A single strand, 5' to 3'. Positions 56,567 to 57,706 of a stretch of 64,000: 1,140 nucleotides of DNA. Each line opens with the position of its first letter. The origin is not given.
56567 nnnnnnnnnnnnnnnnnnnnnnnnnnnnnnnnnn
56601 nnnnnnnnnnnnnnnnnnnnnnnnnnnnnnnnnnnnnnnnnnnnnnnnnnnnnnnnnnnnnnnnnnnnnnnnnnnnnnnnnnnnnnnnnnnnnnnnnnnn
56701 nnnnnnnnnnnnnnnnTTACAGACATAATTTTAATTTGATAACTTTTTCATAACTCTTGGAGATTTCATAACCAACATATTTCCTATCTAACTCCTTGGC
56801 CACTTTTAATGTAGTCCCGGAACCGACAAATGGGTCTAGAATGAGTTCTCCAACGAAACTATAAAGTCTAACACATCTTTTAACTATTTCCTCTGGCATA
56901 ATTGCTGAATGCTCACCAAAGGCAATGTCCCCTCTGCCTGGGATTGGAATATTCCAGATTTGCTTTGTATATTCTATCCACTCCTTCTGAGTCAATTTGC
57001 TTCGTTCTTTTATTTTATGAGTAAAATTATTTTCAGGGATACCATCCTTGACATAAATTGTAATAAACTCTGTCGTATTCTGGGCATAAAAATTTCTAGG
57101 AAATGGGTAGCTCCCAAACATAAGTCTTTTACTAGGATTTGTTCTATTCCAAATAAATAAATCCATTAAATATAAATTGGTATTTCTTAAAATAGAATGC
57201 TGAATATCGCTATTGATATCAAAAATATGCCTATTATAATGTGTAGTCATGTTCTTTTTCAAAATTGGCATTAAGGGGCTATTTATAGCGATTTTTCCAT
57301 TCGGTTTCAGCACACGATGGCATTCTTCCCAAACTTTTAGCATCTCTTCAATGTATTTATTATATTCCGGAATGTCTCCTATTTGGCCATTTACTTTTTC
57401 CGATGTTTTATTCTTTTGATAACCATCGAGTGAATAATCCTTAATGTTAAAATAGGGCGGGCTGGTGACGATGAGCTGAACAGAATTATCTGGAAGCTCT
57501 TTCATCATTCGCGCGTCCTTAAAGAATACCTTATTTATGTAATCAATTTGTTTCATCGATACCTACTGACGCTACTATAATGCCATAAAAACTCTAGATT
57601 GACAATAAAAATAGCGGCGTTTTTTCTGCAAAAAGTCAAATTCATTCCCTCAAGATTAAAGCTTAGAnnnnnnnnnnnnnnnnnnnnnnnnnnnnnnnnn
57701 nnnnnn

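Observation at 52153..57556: Six-gene co-directional operon combining two beta-class MTases with three different nuclease types (HNH-like, PLD, HNH) and an unknown 207-aa protein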

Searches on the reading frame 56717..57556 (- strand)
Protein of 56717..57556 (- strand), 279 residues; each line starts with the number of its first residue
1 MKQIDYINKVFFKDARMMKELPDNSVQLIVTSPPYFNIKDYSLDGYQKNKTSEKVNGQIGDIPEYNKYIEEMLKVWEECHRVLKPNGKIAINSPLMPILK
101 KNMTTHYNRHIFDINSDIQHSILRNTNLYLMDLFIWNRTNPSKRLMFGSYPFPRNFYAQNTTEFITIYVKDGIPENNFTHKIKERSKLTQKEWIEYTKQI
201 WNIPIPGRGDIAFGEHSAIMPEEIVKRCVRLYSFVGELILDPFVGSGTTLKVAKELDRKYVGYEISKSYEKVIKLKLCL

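Call 3: search_protein_families(library=pfam, proteins=[window:56717-57556:-], max_evalue=0.1)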
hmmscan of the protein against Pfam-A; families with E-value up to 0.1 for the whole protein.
window:56717-57556:- (279 aa): 6 families
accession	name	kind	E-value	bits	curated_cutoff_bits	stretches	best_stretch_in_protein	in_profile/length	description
PF01555.25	N6_N4_Mtase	-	4.6e-45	154.7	26.7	1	26-274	1-220/221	DNA methylase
PF08241.18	Methyltransf_11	-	0.00048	21.1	21.2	1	68-91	72-95/95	Methyltransferase domain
PF01170.24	UPF0020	-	0.012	15.8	22.3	0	13-35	110-131/197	RMKL-like, methyltransferase domain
PF05588.17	Botulinum_HA-17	-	0.016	15.8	21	1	78-129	81-133/146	Clostridium botulinum HA-17 domain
PF13847.12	Methyltransf_31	-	0.023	14.8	27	0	67-95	85-113/145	Methyltransferase domain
PF08242.18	Methyltransf_12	-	0.033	15.4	30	0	68-89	77-98/98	Methyltransferase domain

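Call 4: search_protein_families(library=padloc, proteins=[window:56717-57556:-], max_evalue=0.1)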
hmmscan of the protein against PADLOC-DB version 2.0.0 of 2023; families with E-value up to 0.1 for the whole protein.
window:56717-57556:- (279 aa): 69 families (the best 25 are shown)
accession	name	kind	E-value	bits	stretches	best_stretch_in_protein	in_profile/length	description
PDLC03353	MTase_II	-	4.4e-87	289.9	1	7-278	9-251/260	Type II methyltransferase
PDLC03350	MTase_II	-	3.8e-48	162.5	1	7-276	56-294/312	Type II methyltransferase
PDLC03259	MTase_II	-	1.2e-45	154.1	1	9-279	5-257/423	Type II methyltransferase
PDLC03371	MTase_II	-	1.5e-35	121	1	7-275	10-250/260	Type II methyltransferase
PDLC03387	MTase_II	-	4e-32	109.5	2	123-272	135-270/289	Type II methyltransferase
PDLC03283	MTase_II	-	4.4e-28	96.5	1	9-276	6-270/352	Type II methyltransferase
PDLC03299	MTase_II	-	4.6e-24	83.4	2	214-275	194-255/296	Type II methyltransferase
PDLC03246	MTase_II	-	3.4e-22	77.1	1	15-273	121-362/376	Type II methyltransferase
PDLC03216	MTase_II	-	6.3e-22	76.1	1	9-274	13-252/364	Type II methyltransferase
PDLC03252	MTase_II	-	8.8e-22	75.9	2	16-92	99-164/365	Type II methyltransferase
PDLC03320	MTase_II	-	1.6e-21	74.7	2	125-276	117-273/289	Type II methyltransferase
PDLC03363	MTase_II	-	1.7e-21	74.9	2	185-277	26-118/294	Type II methyltransferase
PDLC03260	MTase_II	-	3e-20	70.4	2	117-270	161-300/349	Type II methyltransferase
PDLC03265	MTase_II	-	1.6e-18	65.2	2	16-89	34-94/333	Type II methyltransferase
PDLC03230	MTase_II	-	2e-18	64.8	2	216-272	221-277/360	Type II methyltransferase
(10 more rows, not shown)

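Call 5: search_protein_families(library=ncbifam, proteins=[window:56717-57556:-], max_evalue=0.1)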
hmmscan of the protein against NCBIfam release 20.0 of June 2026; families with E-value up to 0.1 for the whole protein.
window:56717-57556:- (279 aa): 7 families
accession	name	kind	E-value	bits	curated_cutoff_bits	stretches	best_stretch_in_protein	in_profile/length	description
NF008572.0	PRK11524.1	equivalog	5.3e-18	65.1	292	2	213-272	192-251/294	adenine-specific DNA-methyltransferase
NF050803.1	DnaMtaseCcrMCaul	equivalog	6.2e-18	64.8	830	1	16-274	13-244/350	adenine-specific DNA-methyltransferase CcrM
NF010253.0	PRK13699.1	subfamily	1.9e-09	37.6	244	2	221-272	149-200/226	DNA methyltransferase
TIGR01177.1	TIGR01177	hypoth_equivalog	0.0046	16.3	316.55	0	10-42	234-265/330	TIGR01177 family methyltransferase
TIGR00536.1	hemK_fam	subfamily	0.0061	15.7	115.5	1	7-50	164-205/286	HemK family protein methyltransferase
TIGR01934.1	MenG_MenH_UbiE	subfamily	0.059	12.6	158.35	0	70-111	120-163/223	ubiquinone/menaquinone biosynthesis methyltransferase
NF040721.1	Trm14_Arch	equivalog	0.073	12.2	280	0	215-250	170-206/370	tRNA (guanine(6)-N2)-methyltransferase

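Call 22: search_solved_structures(query=window:56717-57556:-, max_evalue=0.001)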
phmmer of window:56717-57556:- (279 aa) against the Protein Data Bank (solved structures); distinct sequences matched with E-value up to 0.001: 12.
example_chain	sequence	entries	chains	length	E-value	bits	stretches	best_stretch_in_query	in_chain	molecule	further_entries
2zie_A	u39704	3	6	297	4.9e-31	111.3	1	8-274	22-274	Putative modification methylase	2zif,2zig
8s9m_A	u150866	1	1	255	2.1e-18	69.8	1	7-277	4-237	DNA cytosine-N4 methyltransferase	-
8s9n_A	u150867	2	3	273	2.2e-18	69.7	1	6-277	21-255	DNA cytosine-N4 methyltransferase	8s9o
9c3u_A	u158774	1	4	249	3.4e-15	59.3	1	125-271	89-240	Methyltransferase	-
8urk_A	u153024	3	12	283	5.6e-15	58.6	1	125-271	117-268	Methyltransferase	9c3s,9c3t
1eg2_A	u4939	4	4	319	7.1e-10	41.8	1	61-261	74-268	MODIFICATION METHYLASE RSRI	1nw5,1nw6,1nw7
1nw8_A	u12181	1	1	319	7.8e-10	41.7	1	73-261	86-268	MODIFICATION METHYLASE RSRI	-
6pbd_A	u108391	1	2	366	5.9e-09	38.8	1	17-274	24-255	Modification methylase CcrMI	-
1g60_A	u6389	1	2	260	1.1e-07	34.6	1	216-270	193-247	Adenine-specific Methyltransferase MboIIA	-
5hfj_A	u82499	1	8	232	1.9e-06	30.6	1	223-277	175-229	Adenine specific DNA methyltransferase (DpnA)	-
5hek_A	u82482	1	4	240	2.1e-06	30.5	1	223-277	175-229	Adenine specific DNA methyltransferase (DpnA)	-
1boo_A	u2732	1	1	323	0.0003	23.4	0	215-270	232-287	PROTEIN (N-4 CYTOSINE-SPECIFIC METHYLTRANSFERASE PVU II)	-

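Call 29: find_related_loci(query=A1, collection=genome_contigs, flank=8000)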
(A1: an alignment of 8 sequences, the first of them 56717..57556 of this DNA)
Query A1 (279 aa) in genome_contigs; peptide patterns used: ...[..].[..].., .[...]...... (x = any residue, [..] = any of these).
373 stretches matched a pattern; 327 encode a relative of the query (tblastn E <= 1e-3); the best 80 are kept; 80 distinct loci.
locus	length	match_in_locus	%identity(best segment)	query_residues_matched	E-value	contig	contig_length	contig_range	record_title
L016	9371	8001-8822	80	4-277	3e-155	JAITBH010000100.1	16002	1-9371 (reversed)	MAG: Candidatus Ectomicrobium neotermitis isolate Ncb351_bin78 k119_3058024, whole genome shotgun sequence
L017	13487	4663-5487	78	3-277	1e-154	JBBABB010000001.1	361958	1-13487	MAG: Candidatus Paceibacterota bacterium isolate SO_2017_GW3_9 scaffold_29_c2_OW296A_2017, whole genome shotgun sequence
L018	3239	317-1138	78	4-277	2e-160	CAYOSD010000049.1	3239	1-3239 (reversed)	MAG TPA_asm: uncultured Candidatus Saccharibacteria bacterium isolate SRP118108_co5_4 genome assembly, contig: NODE_4506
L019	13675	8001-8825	78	3-277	6e-153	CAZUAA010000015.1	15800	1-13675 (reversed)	MAG TPA_asm: uncultured Candidatus Saccharibacteria bacterium isolate SRP285395_co2_291 genome assembly, contig: NODE_57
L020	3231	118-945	77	2-277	2e-159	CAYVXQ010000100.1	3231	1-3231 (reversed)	MAG TPA_asm: uncultured Candidatus Saccharibacteria bacterium isolate binchicken_co387_140 genome assembly, contig: NODE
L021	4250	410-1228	78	5-277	1e-155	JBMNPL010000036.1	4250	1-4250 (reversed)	MAG: Alphaproteobacteria bacterium isolate SBF912SR1HQ0037 scaffold_71254_c1, whole genome shotgun sequence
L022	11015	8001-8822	79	4-277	8e-152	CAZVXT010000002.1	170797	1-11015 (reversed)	MAG TPA_asm: uncultured Candidatus Saccharibacteria bacterium isolate SRP285395_co2_267 genome assembly, contig: NODE_83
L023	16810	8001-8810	79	4-273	1e-151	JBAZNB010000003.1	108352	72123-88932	MAG: Candidatus Paceibacterota bacterium isolate SO_2017_LW4_57 scaffold_582_c1_LW137-91_2017, whole genome shotgun sequ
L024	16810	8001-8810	80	4-273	1e-151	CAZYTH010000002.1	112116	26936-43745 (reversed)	MAG TPA_asm: uncultured Candidatus Saccharibacteria bacterium isolate SRP263991_co7_31 genome assembly, contig: NODE_96_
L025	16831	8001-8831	76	1-277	4e-151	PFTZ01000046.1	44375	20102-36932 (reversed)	MAG: Candidatus Berkelbacteria bacterium CG_4_9_14_3_um_filter_39_23 CG_4_9_14_3_um_filter_150_scaffold_2145_c, whole ge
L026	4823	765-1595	76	1-277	1e-153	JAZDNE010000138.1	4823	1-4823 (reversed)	MAG: bacterium isolate MEGAHIT-group-0.699 k141_17721693, whole genome shotgun sequence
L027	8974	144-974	76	2-278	5e-151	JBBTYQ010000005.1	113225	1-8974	MAG: Patescibacteria group bacterium isolate H41-bin047_1 H41_bin047_1_000000000005, whole genome shotgun sequence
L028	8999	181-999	76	5-277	4e-150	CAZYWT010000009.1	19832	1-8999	MAG TPA_asm: uncultured Candidatus Saccharibacteria bacterium isolate SRP141376_co2_245 genome assembly, contig: NODE_56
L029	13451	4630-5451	76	4-277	6e-150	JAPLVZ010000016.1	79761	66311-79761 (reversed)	MAG: Candidatus Falkowbacteria bacterium isolate LacPavin_0419_WC90_MAG_43_11 LacPavin_0419_WC90_scaffold_124138, whole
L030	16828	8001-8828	76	3-278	5e-150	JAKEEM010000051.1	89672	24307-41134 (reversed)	MAG: Chlorobiota bacterium isolate PMV_1.34 PMV_1.34.k101_925655, whole genome shotgun sequence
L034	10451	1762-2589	75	2-277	2e-148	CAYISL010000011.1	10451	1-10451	MAG TPA_asm: uncultured Candidatus Saccharibacteria bacterium isolate ERP119705_co5_503 genome assembly, contig: NODE_81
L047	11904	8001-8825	70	4-278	2e-138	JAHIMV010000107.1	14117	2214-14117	MAG: Patescibacteria group bacterium isolate KR13_N2.mb.83 KR13_N2.mb.83_k141_260405, whole genome shotgun sequence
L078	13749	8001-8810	68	7-277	4e-129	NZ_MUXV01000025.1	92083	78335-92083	Moraxella bovis strain CCUG 2133 2133T_ctg_0000025, whole genome shotgun sequence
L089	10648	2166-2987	66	6-277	4e-127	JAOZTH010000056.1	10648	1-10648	MAG: Arcobacteraceae bacterium isolate GMC7.metabat2.111 GMC7_3045_length_10648_cov_26.013783, whole genome shotgun sequ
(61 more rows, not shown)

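Call 57: search_protein_families(library=pfam, proteins=[L089:674-1528:-, L089:1525-2034:-, L089:3989-4921:+, L089:4921-6036:+, L089:6175-7566:+], max_evalue=0.01)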
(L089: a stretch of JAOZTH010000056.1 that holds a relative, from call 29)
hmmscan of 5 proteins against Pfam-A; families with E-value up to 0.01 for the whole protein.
L089:674-1528:- (284 aa): 2 families
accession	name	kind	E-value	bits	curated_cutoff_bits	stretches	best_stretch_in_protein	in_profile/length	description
PF18913.5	FBPase_C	-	2.3e-32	111.9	27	1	158-278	2-123/127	Fructose-1-6-bisphosphatase, C-terminal domain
PF00316.25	FBPase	-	1.5e-26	93.6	34.8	1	11-144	27-179/191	Fructose-1-6-bisphosphatase, N-terminal domain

L089:1525-2034:- (169 aa): 14 families
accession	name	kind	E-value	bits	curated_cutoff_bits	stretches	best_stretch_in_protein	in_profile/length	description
PF03205.20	MobB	-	7.2e-22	78.1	26.6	1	10-124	2-119/133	Molybdopterin guanine dinucleotide synthesis protein B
PF00448.28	SRP54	-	1.7e-05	25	22.7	1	8-44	2-38/196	SRP54-type protein, GTPase domain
PF03308.22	MeaB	-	1.7e-05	24.4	23.1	1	5-46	31-72/273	Methylmalonyl Co-A mutase-associated GTPase MeaB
PF01656.29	CbiA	-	1.8e-05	25.2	25.4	1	14-53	6-44/125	CobQ/CobB/MinD/ParA nucleotide binding domain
PF20720.3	nSTAND3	-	0.00013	22.2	27.2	1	1-47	11-56/155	Novel STAND NTPase 3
PF13614.12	AAA_31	-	0.0012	19.2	27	1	17-51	12-46/177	AAA domain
PF02492.25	cobW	-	0.0014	18.7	20.7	1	10-53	3-49/180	CobW/HypB/UreG, nucleotide-binding domain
PF03266.21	NTPase_1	-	0.0015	18.8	23.9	1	10-39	2-31/168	NTPase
PF02223.23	Thymidylate_kin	-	0.003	17.7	27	1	13-48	2-36/185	Thymidylate kinase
PF03029.23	ATP_bind_1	-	0.0035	17.6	27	1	13-49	2-38/240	Conserved hypothetical ATP binding protein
PF13604.12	AAA_30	-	0.0041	17.3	27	1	7-40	18-51/191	AAA domain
PF25199.1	nSTAND_NTPase5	-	0.0043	17.3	34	1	5-45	39-80/145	Novel STAND NTPase 5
PF01583.26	APS_kinase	-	0.0062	17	21.1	1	9-42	4-37/152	Adenylylsulphate kinase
PF00142.24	Fer4_NifH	-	0.0099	15.8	25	0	9-48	2-41/271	4Fe-4S iron sulfur cluster binding proteins, NifH/frxC family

L089:3989-4921:+ (310 aa): 1 family
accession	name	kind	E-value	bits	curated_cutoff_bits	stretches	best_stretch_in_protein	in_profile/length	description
PF00145.23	DNA_methylase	-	4.4e-94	316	22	1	1-306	1-324/324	C-5 cytosine-specific DNA methylase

L089:4921-6036:+ (371 aa): 1 family
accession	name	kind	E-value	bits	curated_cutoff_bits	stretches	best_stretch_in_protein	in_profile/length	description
PF20731.2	RE_NgoFVII_C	-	4.2e-14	53.1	23.8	1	227-348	8-130/131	NgoFVII C-terminal B3-like DNA-binding domain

L089:6175-7566:+ (463 aa): 2 families
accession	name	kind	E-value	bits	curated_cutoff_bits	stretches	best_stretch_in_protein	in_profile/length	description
PF00206.25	Lyase_1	-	5.4e-68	230.1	27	1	9-300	4-312/312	Lyase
PF14698.11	ASL_C2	-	8.8e-19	68.2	27.3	1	363-435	1-69/69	Argininosuccinate lyase C-terminal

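Call 83: list_cluster_members(proteins=[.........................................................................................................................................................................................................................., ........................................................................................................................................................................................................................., L078:10298-11545:+, L078:8001-8819:+, L078:9507-10286:+, L078:9495-10286:+])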
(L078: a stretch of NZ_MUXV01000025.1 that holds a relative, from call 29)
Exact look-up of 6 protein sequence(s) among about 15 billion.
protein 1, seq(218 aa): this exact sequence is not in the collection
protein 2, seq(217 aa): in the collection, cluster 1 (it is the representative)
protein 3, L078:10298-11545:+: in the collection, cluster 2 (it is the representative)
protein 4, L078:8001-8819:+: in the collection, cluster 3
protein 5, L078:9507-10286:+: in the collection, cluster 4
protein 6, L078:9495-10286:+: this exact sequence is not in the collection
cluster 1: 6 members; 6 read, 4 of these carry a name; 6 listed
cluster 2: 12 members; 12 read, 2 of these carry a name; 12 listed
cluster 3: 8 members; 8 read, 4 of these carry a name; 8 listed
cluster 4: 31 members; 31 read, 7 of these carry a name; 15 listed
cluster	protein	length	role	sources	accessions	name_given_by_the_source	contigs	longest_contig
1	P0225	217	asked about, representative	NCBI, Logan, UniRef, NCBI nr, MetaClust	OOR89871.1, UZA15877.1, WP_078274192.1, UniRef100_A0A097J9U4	hypothetical protein LP109_09430 [Moraxella bovis] | Uncharacterized protein n=1 Tax=Moraxella bovis TaxID=476 RepID=A0A097J9U4_MORBO | hypothetical protein [Moraxella bovis]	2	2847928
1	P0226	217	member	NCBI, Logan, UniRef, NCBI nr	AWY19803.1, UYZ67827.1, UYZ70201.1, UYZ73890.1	hypothetical protein LP123_04340 [Moraxella bovis] | Uncharacterized protein n=1 Tax=Moraxella bovis TaxID=476 RepID=A0AAQ2T1W0_MORBO | hypothetical protein [Moraxella bovis]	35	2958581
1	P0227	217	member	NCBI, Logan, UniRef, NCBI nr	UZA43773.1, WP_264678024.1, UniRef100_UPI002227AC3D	hypothetical protein LP090_04045 [Moraxella bovis] | hypothetical protein n=1 Tax=Moraxella bovis TaxID=476 RepID=UPI002227AC3D | hypothetical protein [Moraxella bovis]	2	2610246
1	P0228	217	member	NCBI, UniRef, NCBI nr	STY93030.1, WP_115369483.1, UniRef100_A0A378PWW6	hypothetical protein [Moraxella bovis] | Uncharacterized protein n=1 Tax=Moraxella bovis TaxID=476 RepID=A0A378PWW6_MORBO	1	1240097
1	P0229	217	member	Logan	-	-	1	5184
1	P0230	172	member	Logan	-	-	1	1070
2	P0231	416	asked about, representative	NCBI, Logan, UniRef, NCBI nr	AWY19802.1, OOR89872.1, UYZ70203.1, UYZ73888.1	type II restriction-modification system endonuclease [Moraxella bovis] | Type II restriction enzyme MboII n=2 Tax=Moraxella bovis TaxID=476 RepID=T2M2_MORBO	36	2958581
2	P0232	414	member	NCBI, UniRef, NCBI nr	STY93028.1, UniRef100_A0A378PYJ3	Type-2 restriction enzyme MboII [Moraxella bovis] | Type-2 restriction enzyme MboII n=1 Tax=Moraxella bovis TaxID=476 RepID=A0A378PYJ3_MORBO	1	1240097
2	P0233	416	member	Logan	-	-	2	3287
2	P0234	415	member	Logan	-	-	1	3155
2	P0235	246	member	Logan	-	-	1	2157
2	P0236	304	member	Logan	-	-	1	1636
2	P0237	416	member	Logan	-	-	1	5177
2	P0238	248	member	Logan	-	-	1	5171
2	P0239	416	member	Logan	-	-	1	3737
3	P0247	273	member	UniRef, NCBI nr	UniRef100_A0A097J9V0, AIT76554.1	Methyltransferase n=1 Tax=Moraxella bovis TaxID=476 RepID=A0A097J9V0_MORBO | DNA methyltransferase [Moraxella bovis]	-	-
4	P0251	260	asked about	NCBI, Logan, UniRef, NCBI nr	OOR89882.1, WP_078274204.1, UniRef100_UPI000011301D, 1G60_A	DNA-methyltransferase [Moraxella bovis] | DNA-methyltransferase n=2 Tax=Moraxella bovis TaxID=476 RepID=UPI000011301D | site-specific DNA-methyltransferase [Moraxella bovis]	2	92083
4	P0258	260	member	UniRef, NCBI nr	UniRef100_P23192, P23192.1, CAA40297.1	Type II methyltransferase M1.MboII n=1 Tax=Moraxella bovis TaxID=476 RepID=MTM2_MORBO | RecName: Full=Type II methyltransferase M1.MboII; Short=M1.MboII; AltName: ...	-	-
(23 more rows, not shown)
